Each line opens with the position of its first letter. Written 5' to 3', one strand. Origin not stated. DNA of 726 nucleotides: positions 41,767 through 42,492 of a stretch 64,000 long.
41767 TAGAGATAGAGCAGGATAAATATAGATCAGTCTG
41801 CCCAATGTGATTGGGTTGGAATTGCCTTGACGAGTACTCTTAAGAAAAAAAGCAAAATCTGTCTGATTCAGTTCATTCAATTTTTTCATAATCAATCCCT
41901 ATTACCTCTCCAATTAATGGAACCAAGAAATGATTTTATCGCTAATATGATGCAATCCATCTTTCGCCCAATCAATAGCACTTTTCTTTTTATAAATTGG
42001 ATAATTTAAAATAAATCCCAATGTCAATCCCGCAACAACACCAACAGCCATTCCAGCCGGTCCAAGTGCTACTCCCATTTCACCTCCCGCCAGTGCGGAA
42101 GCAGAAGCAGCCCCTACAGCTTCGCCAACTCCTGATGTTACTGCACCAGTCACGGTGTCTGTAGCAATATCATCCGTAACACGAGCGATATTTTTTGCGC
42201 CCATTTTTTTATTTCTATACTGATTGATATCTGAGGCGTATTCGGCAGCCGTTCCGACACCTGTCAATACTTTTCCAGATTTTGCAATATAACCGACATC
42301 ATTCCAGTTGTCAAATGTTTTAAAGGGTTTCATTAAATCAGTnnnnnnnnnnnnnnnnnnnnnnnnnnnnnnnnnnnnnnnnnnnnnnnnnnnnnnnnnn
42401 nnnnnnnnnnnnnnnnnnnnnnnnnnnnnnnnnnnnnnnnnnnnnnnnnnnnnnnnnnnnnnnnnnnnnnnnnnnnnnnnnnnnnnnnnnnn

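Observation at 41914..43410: LXG toxin with an AT-rich glycine-zipper C-terminus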

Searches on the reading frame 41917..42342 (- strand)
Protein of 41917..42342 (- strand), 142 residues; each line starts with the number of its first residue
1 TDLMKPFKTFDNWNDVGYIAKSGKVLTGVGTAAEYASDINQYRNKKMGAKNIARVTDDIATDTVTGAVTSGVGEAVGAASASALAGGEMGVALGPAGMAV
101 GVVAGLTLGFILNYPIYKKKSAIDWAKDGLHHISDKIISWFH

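Call 73: predict_structure(alignment_id=A6)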
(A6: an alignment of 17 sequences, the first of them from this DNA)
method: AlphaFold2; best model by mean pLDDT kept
length: 142 residues; sequences in the alignment: 17
mean_pLDDT: 48.0   pTM: 0.31
mean pLDDT of the five models: 48.0, 45.6, 44.7, 44.0, 40.6
residues with pLDDT >= 90: 0; 70-90: 0; 50-70: 57; < 50: 85
segments of 3 or more residues with pLDDT < 50: 1-30, 39-41, 43-50, 66-79, 85-93, 115-118, 121-123
pLDDT, mean of each block of 10 residues (from residue 1): 38 39 42 48 47 51 47 45 45 52 61 50 51 56 54
secondary structure, 60 per line:
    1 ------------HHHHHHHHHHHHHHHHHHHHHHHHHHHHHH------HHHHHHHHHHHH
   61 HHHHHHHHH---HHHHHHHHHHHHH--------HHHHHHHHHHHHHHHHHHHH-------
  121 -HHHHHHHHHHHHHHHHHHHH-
elements in order: H13-42 H49-69 H73-85 H94-113 H122-141
